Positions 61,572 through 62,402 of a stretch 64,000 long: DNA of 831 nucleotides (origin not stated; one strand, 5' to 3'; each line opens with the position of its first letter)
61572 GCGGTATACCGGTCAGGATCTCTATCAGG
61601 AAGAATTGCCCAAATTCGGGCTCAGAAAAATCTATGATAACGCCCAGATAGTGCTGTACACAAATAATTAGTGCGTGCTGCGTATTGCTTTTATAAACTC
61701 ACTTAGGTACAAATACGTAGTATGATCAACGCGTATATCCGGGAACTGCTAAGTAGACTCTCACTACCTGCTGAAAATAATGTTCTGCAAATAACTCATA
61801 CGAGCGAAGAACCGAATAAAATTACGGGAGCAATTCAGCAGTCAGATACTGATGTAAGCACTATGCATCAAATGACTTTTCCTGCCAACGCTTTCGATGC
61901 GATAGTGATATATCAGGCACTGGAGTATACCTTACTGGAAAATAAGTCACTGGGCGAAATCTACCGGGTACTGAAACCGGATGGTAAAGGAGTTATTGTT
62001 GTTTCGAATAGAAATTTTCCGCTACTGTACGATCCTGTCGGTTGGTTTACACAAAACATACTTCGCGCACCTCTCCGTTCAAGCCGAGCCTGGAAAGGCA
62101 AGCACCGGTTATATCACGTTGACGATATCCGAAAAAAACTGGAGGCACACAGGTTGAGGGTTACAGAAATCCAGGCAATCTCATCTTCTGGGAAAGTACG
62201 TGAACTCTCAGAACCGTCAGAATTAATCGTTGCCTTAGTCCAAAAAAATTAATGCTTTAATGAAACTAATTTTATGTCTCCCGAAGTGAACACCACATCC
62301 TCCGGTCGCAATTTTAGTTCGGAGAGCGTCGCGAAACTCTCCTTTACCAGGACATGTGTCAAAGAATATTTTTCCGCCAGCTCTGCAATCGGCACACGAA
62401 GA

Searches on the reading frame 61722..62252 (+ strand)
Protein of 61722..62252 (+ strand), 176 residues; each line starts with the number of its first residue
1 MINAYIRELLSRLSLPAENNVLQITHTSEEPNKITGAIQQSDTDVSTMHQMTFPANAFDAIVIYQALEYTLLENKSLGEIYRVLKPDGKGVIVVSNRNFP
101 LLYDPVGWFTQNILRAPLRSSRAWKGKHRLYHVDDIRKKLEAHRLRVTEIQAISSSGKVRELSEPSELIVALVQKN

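Call 41: search_protein_families(library=pfam, proteins=[window:61722-62252:+], max_evalue=1)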
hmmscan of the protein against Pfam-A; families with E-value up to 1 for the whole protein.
window:61722-62252:+ (176 aa): 9 families
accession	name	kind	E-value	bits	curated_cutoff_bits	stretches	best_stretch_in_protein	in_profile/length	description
PF08241.18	Methyltransf_11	-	7.4e-09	36.6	21.2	1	41-91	44-94/95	Methyltransferase domain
PF13649.12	Methyltransf_25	-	1.3e-05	26.3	27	1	42-88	49-97/97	Methyltransferase domain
PF13847.12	Methyltransf_31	-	0.00029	21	27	1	44-96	62-113/145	Methyltransferase domain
PF01209.24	Ubie_methyltran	-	0.0007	19.5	20.1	1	45-114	104-174/233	ubiE/COQ5 methyltransferase family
PF24157.1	DUF7408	-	0.0034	17.8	27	1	20-104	1-82/174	Domain of unknown function (DUF7408)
PF08242.18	Methyltransf_12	-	0.0037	18.4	30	1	45-89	55-97/98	Methyltransferase domain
PF13489.12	Methyltransf_23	-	0.0042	17.3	27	1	40-148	64-162/164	Methyltransferase domain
PF20922.3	Anamorsin_N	-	0.0085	16.2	27.1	1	43-91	37-86/163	Anamorsin, N-terminal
PF03141.22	Methyltransf_29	-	0.19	10.7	23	1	47-89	171-214/506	Putative S-adenosyl-L-methionine-dependent methyltransferase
